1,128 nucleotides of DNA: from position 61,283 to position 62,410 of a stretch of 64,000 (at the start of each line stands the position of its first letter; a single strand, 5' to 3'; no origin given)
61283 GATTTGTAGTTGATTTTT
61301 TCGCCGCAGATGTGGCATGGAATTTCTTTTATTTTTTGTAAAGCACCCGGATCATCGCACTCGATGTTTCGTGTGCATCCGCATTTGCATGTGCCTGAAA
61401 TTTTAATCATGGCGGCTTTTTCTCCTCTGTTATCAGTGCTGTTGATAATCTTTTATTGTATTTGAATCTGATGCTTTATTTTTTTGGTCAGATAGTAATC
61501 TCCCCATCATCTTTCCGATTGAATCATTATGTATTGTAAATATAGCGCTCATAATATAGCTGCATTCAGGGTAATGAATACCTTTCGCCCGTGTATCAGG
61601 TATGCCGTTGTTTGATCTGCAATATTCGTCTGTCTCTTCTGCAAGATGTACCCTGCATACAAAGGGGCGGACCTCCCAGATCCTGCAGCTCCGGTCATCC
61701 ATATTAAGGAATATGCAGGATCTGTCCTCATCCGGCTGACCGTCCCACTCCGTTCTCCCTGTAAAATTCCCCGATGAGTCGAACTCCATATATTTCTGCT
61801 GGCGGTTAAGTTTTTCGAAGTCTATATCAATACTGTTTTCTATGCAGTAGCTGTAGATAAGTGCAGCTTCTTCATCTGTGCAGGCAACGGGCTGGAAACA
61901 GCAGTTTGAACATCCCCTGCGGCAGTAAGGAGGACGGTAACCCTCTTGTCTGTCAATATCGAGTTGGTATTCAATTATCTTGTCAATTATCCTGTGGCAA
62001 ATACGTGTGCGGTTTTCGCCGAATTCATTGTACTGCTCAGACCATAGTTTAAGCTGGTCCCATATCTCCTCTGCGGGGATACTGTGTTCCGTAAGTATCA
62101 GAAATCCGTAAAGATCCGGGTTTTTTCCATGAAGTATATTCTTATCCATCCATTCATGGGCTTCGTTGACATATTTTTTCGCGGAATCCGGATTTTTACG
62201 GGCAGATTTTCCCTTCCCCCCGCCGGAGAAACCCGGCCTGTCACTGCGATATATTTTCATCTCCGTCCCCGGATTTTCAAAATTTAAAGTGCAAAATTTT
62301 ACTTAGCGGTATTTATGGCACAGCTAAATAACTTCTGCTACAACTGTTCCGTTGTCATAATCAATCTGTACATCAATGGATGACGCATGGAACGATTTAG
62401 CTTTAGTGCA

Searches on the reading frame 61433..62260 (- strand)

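Call 89: search_protein_families(library=pfam, proteins=[window:61433-62260:-], max_evalue=0.0001)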
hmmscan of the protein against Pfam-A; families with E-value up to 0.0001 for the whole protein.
window:61433-62260:- (275 aa): 1 family
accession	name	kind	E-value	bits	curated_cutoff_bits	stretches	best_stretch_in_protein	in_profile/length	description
PF03692.20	CxxCxxCC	-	1.8e-07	32.2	23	1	113-211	2-75/85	Putative zinc- or iron-chelating domain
